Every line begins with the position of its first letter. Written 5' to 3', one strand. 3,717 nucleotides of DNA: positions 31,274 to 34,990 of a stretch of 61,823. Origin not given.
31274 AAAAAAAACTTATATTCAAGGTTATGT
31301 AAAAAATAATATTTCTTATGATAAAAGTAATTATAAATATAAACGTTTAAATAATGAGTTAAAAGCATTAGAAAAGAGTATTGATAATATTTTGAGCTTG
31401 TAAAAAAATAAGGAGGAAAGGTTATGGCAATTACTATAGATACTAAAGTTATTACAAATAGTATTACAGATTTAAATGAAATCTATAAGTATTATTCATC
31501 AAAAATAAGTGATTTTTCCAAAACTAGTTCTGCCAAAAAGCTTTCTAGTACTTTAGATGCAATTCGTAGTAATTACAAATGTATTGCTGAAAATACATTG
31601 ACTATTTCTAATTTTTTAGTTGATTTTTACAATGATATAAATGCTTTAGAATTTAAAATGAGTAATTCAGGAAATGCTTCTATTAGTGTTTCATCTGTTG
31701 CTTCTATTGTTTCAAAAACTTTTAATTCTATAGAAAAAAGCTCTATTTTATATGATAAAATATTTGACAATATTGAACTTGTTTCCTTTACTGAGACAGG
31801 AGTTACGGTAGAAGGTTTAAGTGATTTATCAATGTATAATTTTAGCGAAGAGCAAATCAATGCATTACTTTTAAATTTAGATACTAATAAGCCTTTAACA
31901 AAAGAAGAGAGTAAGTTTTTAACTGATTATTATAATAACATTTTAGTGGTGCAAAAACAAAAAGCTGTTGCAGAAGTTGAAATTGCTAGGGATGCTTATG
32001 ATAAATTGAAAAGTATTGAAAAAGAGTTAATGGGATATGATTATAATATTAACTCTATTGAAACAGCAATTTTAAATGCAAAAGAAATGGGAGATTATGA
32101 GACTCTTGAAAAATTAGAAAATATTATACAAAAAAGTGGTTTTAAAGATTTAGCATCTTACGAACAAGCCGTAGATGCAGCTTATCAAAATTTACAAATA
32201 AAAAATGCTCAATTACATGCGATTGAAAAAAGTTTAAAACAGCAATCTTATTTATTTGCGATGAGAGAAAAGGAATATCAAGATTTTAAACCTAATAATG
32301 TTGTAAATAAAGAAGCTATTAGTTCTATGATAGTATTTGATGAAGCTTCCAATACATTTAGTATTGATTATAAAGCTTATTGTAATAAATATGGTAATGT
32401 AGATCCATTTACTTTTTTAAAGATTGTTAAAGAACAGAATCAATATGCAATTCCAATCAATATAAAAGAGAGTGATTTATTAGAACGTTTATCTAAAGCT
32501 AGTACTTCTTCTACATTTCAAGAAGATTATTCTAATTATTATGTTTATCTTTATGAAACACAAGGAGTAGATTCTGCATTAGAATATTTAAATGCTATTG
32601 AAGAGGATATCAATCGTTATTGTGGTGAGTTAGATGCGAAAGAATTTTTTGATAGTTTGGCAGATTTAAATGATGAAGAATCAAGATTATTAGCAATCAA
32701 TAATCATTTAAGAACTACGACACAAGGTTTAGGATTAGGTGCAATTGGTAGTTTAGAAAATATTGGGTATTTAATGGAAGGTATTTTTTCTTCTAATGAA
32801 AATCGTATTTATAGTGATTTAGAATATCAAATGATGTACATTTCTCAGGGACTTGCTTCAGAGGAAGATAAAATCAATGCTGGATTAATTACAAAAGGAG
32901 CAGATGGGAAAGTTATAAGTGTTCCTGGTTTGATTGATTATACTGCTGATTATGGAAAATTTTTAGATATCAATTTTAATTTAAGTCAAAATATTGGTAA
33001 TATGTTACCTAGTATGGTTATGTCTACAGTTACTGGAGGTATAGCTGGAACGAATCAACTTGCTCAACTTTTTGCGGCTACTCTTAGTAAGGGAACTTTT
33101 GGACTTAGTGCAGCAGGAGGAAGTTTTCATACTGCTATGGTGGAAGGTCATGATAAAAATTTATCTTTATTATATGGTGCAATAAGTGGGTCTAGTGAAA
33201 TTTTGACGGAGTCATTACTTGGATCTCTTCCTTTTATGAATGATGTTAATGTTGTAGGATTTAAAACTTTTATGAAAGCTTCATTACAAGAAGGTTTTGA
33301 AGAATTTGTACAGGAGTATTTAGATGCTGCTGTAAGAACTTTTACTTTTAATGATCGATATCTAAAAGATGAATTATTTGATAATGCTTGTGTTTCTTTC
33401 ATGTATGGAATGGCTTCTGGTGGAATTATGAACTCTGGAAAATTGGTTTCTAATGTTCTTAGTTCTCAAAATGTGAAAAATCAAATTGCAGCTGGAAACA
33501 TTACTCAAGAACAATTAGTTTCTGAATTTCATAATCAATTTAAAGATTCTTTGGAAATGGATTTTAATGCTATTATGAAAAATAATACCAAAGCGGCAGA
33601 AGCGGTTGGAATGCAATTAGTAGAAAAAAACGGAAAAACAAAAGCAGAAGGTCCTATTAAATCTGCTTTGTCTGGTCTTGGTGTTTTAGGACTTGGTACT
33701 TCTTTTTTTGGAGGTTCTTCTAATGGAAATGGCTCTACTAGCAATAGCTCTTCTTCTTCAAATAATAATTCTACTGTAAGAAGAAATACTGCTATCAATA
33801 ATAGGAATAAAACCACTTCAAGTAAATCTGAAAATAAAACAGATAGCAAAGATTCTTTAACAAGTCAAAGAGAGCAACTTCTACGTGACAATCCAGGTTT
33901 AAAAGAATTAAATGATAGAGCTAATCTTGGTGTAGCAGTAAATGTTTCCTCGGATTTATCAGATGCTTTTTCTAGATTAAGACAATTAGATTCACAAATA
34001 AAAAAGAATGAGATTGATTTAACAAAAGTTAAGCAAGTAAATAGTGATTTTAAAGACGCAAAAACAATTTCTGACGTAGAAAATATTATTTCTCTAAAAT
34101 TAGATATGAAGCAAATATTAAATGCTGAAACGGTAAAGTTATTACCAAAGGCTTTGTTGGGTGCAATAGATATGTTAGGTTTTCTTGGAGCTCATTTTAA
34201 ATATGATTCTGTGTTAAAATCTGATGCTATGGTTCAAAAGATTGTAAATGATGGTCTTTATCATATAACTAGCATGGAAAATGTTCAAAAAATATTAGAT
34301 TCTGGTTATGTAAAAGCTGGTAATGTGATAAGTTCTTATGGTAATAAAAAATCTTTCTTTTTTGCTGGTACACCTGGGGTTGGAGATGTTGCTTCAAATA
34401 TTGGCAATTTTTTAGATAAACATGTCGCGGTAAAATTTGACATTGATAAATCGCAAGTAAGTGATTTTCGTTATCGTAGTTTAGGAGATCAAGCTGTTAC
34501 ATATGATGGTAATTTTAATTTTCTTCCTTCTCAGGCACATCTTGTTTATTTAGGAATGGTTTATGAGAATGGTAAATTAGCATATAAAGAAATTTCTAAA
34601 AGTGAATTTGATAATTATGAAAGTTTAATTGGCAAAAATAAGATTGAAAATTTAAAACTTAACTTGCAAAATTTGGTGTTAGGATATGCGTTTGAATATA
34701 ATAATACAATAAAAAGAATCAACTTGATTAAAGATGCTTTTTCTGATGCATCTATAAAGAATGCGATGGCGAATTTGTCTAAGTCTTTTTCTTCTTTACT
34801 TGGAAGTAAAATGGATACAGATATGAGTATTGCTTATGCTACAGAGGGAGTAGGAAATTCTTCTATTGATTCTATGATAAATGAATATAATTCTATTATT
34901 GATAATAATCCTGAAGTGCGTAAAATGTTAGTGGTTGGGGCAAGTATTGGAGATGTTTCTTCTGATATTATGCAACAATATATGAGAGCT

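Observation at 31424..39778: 2784-aa T7SS-linked protein stringing four different catalytic modules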

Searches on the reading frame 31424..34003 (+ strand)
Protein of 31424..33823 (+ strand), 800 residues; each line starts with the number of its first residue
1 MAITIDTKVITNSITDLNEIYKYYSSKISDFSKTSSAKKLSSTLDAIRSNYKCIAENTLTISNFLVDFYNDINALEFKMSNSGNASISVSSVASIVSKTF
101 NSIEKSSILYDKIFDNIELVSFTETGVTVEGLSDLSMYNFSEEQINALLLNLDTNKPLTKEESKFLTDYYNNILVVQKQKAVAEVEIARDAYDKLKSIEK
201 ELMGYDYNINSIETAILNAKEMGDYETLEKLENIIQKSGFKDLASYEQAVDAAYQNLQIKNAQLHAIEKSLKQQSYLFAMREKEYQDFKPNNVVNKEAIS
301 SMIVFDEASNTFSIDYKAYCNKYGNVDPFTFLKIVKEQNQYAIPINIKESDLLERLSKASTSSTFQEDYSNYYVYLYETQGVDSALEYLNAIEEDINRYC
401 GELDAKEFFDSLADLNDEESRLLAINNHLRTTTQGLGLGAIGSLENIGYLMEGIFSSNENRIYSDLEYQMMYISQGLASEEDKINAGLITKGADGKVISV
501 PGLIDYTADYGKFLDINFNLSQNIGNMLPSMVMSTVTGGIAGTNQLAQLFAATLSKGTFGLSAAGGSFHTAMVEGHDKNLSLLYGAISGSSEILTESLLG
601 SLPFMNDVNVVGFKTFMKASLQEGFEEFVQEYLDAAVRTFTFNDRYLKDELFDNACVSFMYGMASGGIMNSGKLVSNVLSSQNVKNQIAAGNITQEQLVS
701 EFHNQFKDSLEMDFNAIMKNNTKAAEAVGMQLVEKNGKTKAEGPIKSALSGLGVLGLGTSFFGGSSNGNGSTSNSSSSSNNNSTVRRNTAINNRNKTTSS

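Call 15: find_homologous_proteins(query=window:31424-33823:+, max_evalue=0.001)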
Query window:31424-33823:+: 8000 candidates shared short words with the query, none scored E <= 0.001.

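Call 57: find_homologous_proteins(query=A5, max_evalue=0.001)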
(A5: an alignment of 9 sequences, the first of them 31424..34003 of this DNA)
Query A5 (9 sequences): 8000 candidates shared short words with the query, none scored E <= 0.001.

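Call 58: search_solved_structures(query=A5, max_evalue=10, show_alignments=2)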
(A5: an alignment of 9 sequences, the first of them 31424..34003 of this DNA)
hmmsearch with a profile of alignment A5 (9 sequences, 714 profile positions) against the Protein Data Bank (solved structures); distinct sequences matched with E-value up to 10: 17.
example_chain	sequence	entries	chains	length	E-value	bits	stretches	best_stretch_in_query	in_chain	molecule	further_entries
5vo5_A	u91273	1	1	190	0.015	17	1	145-237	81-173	Coiled-coil and C2 domain-containing protein 1-like,GH13992p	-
7ycs_A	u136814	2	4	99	0.03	16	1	366-400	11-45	Toxin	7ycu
5lef_C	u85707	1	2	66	0.042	15.5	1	142-194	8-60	Kinesin-like protein KIF20A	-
6clz_B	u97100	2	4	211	0.068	14.8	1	113-269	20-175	Apolipoprotein A-I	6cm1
7wu7_6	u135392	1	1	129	0.24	13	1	184-300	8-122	Prefoldin subunit 6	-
1p68_A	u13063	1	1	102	0.32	12.6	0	251-282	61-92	De novo designed protein S-824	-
9s4q_Kl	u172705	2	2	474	0.44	12.2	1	140-279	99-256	Outer kinetochore KNL1 complex subunit SPC105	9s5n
4tko_B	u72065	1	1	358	0.47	12.1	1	124-281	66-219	EmrA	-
7l7v_A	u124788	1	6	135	0.49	12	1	90-189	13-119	Probable disease resistance protein At5g66900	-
5cwc_A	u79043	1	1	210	0.97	11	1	141-292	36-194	Designed helical repeat protein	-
2zdi_A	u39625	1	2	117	1.8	10.2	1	186-282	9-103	Prefoldin subunit beta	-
2zqm_A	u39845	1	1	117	1.8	10.1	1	185-284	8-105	Prefoldin beta subunit 1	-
5cwg_A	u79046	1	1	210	2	10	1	141-292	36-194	Designed helical repeat protein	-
6yip_A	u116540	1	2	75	2.2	9.8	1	139-194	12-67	Kinesin-like protein KIF20A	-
2pms_C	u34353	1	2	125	2.6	9.6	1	151-241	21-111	PNEUMOCOCCAL SURFACE PROTEIN A (PSPA)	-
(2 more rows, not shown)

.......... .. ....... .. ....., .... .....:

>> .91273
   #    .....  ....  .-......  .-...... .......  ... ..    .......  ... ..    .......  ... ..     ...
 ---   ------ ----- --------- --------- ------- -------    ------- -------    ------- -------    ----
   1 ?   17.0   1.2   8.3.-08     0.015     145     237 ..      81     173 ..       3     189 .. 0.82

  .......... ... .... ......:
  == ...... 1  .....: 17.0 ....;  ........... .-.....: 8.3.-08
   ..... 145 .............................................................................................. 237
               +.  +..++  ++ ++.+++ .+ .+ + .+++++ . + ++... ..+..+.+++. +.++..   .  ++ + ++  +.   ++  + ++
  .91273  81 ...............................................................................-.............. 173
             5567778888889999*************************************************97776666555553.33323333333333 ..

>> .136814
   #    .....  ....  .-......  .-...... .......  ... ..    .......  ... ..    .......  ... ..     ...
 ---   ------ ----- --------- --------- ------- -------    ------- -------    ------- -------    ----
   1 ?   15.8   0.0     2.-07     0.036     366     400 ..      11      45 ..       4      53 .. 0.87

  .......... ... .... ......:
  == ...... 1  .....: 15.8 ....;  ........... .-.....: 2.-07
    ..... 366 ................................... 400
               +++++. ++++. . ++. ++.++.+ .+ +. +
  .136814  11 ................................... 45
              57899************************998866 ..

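Call 59: find_related_loci(query=A5, collection=genome_contigs, flank=10000)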
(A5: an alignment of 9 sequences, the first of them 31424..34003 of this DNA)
Query A5 (860 aa) in genome_contigs; peptide patterns used: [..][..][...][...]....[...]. (x = any residue, [..] = any of these).
40 stretches matched a pattern; 33 encode a relative of the query (tblastn E <= 1e-3); 31 distinct loci.
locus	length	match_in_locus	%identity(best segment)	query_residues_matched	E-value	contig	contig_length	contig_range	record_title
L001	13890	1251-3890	34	1-860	3e-158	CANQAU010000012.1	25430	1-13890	MAG: uncultured Bacilli bacterium isolate Lapin-003-2__bin54 genome assembly, contig: Lapin-003-2__NODE_1878_length_2543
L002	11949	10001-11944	32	1-605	1e-106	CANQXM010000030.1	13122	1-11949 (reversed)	MAG: uncultured Bacilli bacterium isolate Lapin-025__bin7 genome assembly, contig: Lapin-025__NODE_3672_length_13122_cov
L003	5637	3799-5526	33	186-750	6e-85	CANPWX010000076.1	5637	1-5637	MAG: uncultured Bacilli bacterium isolate Lapin-004__bin21 genome assembly, contig: Lapin-004__NODE_19564_length_5637_co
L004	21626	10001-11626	34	185-752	1e-83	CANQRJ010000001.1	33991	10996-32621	MAG: uncultured Bacilli bacterium isolate Lapin-008__bin31 genome assembly, contig: Lapin-008__NODE_1516_length_33991_co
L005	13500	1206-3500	30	29-752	2e-83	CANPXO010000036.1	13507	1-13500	MAG: uncultured Bacilli bacterium isolate Lapin-004__bin27 genome assembly, contig: Lapin-004__NODE_6066_length_13507_co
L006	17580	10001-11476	35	247-752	3e-81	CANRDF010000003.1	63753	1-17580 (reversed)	MAG: uncultured Bacilli bacterium isolate Lapin-026__bin92 genome assembly, contig: Lapin-026__NODE_455_length_63753_cov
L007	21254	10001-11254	36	239-686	2e-62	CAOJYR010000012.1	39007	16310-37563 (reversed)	MAG TPA_asm: uncultured Tenericutes bacterium isolate SRR17684645_bin.33_metawrap_v1.3_MAG genome assembly, contig: NODE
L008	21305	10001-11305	29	226-711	1e-51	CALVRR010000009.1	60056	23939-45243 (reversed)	MAG: uncultured Bacilli bacterium isolate BRZ_NH__bin11 genome assembly, contig: BRZ_NH__NODE_381_length_60056_cov_14.18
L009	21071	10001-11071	38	316-674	4e-52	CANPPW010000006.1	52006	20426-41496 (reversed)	MAG TPA_asm: uncultured Tenericutes bacterium isolate SRR15730559_bin.36_metawrap_v1.3_MAG genome assembly, contig: NODE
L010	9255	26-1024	32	264-674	1e-51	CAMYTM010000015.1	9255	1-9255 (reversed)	MAG TPA_asm: uncultured Tenericutes bacterium isolate SRR19390406_bin.5_metawrap_v1.3_MAG genome assembly, contig: NODE.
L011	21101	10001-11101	36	283-688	1e-51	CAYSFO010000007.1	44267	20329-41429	MAG TPA_asm: uncultured Muribaculaceae bacterium isolate SRP199465_co1_282 genome assembly, contig: NODE_1787_length_442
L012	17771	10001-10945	35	354-703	2e-50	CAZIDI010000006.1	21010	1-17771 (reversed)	MAG TPA_asm: uncultured Muribaculaceae bacterium isolate SRP222994_co1_401 genome assembly, contig: NODE_5145_length_210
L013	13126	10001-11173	30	240-672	1e-49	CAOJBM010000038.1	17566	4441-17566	MAG TPA_asm: uncultured Tenericutes bacterium isolate SRR19759446_bin.44_metawrap_v1.3_MAG genome assembly, contig: NODE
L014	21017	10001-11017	32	264-679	3e-49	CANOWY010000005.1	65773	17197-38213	MAG TPA_asm: uncultured Tenericutes bacterium isolate SRR15604582_bin.43_metawrap_v1.3_MAG genome assembly, contig: NODE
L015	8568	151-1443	32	211-673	1e-48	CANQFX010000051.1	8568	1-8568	MAG: uncultured Bacilli bacterium isolate Lapin-008__bin25 genome assembly, contig: Lapin-008__NODE_8097_length_8568_cov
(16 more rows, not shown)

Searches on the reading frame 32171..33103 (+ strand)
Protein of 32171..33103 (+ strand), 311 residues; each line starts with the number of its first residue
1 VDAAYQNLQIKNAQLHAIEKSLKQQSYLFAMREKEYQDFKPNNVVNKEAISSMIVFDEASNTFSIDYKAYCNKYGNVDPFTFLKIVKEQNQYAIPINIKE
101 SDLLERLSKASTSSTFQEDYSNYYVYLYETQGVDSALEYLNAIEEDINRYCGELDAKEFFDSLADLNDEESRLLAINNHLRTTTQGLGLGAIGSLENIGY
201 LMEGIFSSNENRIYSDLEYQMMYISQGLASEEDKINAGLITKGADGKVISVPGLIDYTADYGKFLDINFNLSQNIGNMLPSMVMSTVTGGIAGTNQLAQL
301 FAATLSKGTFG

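Call 12: search_protein_families(library=pfam, proteins=[window:32171-33103:+], max_evalue=5)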
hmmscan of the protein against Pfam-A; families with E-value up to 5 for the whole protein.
window:32171-33103:+ (311 aa): 0 families

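Call 13: search_protein_families(library=ncbifam, proteins=[window:32171-33103:+], max_evalue=5)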
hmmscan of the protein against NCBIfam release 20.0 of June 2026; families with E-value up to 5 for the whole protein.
window:32171-33103:+ (311 aa): 2 families
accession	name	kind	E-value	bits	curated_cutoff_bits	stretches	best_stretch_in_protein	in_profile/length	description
NF010413.0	PRK13839.1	subfamily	0.028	13.6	388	1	234-253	49-68/279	conjugal transfer protein TrbG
NF040849.1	tRNAmod_TiaS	equivalog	0.11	11.1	600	1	60-137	179-254/422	tRNA(Ile2) 2-agmatinylcytidine synthetase TiaS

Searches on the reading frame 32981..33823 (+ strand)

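Call 12: search_protein_families(library=pfam, proteins=[window:32981-33823:+], max_evalue=5)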
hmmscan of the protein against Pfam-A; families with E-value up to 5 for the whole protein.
window:32981-33823:+ (281 aa): 0 families

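Call 13: search_protein_families(library=ncbifam, proteins=[window:32981-33823:+], max_evalue=5)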
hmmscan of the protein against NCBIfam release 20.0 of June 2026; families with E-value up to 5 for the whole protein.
window:32981-33823:+ (281 aa): 1 family
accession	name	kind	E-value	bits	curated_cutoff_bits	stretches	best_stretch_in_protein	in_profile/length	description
NF010075.0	PRK13556.1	subfamily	0.066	13.1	188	1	112-207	113-206/208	FMN-dependent NADH-azoreductase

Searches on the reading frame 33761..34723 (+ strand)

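Call 12: search_protein_families(library=pfam, proteins=[window:33761-34723:+], max_evalue=5)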
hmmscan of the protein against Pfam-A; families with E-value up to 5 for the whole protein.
window:33761-34723:+ (321 aa): 1 family
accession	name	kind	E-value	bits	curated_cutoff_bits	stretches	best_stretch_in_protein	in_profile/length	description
PF15633.11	Tox-ART-HYD1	-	0.0056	17.7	25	1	166-206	1-41/97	HYD1 signature containing ADP-ribosyltransferase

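Call 13: search_protein_families(library=ncbifam, proteins=[window:33761-34723:+], max_evalue=5)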
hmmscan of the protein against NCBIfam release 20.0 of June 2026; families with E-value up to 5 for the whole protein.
window:33761-34723:+ (321 aa): 0 families

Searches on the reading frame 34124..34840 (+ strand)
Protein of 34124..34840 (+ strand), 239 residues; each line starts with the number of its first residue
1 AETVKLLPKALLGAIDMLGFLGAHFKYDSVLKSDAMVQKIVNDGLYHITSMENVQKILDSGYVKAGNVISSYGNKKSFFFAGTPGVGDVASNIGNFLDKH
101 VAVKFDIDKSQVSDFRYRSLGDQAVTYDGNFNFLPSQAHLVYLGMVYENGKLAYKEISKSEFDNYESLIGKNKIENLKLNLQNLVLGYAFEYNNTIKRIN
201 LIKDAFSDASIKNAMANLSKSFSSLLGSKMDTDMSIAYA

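Call 42: search_solved_structures(query=A1, max_evalue=10, show_alignments=2)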
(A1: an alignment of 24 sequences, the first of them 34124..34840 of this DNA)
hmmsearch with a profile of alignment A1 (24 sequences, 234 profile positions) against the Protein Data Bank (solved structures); distinct sequences matched with E-value up to 10: 1.
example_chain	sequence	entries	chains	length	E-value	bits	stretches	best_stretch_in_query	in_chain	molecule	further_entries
8baq_A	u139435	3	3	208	0.74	12.4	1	42-64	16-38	DarT ssDNA thymidine ADP-ribosyltransferase family protein | E. coli C7 DarT1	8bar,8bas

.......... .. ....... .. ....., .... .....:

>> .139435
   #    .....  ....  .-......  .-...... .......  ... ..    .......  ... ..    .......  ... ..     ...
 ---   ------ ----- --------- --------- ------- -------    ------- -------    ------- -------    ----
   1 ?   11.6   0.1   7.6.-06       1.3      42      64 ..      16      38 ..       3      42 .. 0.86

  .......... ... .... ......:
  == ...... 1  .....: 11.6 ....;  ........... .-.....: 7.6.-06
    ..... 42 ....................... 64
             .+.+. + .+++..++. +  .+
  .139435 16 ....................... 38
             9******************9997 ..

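Call 43: search_protein_families(library=pfam, alignment_id=A1, max_evalue=0.1)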
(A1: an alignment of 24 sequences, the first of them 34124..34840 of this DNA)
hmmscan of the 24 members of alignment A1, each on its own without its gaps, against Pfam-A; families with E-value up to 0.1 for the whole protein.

A. member 1, window:34124-34840:+ (239 aa): 1 family
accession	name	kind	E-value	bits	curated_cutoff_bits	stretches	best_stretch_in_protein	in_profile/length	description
PF15633.11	Tox-ART-HYD1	-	0.0055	17.8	25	1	45-85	1-41/97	HYD1 signature containing ADP-ribosyltransferase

B. families by the number of members that match (of 24 scanned): 15 families
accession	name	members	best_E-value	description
PF15633.11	Tox-ART-HYD1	14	0.0011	HYD1 signature containing ADP-ribosyltransferase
PF03467.21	Smg4_UPF3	1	0.0041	Smg-4/UPF3 family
PF14536.11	DUF4441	1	0.036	Domain of unknown function (DUF4441)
PF10141.14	ssDNA-exonuc_C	1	0.043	Single-strand DNA-specific exonuclease, C terminal domain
PF20762.2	DUF6836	1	0.045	Domain of unknown function (DUF6836)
PF09181.15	ProRS-C_2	1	0.051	Prolyl-tRNA synthetase, C-terminal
PF05271.16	Tobravirus_2B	1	0.056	Tobravirus 2B protein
PF14147.11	Spore_YhaL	1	0.058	Sporulation protein YhaL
PF20265.3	LARA_dom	1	0.061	ATPase, RavA, LARA domain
PF18620.7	DUF5627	1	0.063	Domain of unknown function (DUF5627)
PF24550.1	LIS_MGM1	1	0.068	Dynamin-like GTPase MGM1-like, lipid interacting stalk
PF20780.2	TssR_M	1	0.086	TssR second domain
PF09239.17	Topo-VIb_trans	1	0.092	Topoisomerase VI B subunit, transducer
PF14931.11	IFT20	1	0.093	Intraflagellar transport complex B, subunit 20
PF22515.2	DUF6996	1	0.095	Domain of unknown function (DUF6996)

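Call 67: search_dna_similar(query=window:34124-34840:+, collection=phages, mode=protein, max_evalue=0.001, max_rows=15)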
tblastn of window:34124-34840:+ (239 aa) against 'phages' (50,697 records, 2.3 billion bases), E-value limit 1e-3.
No match.
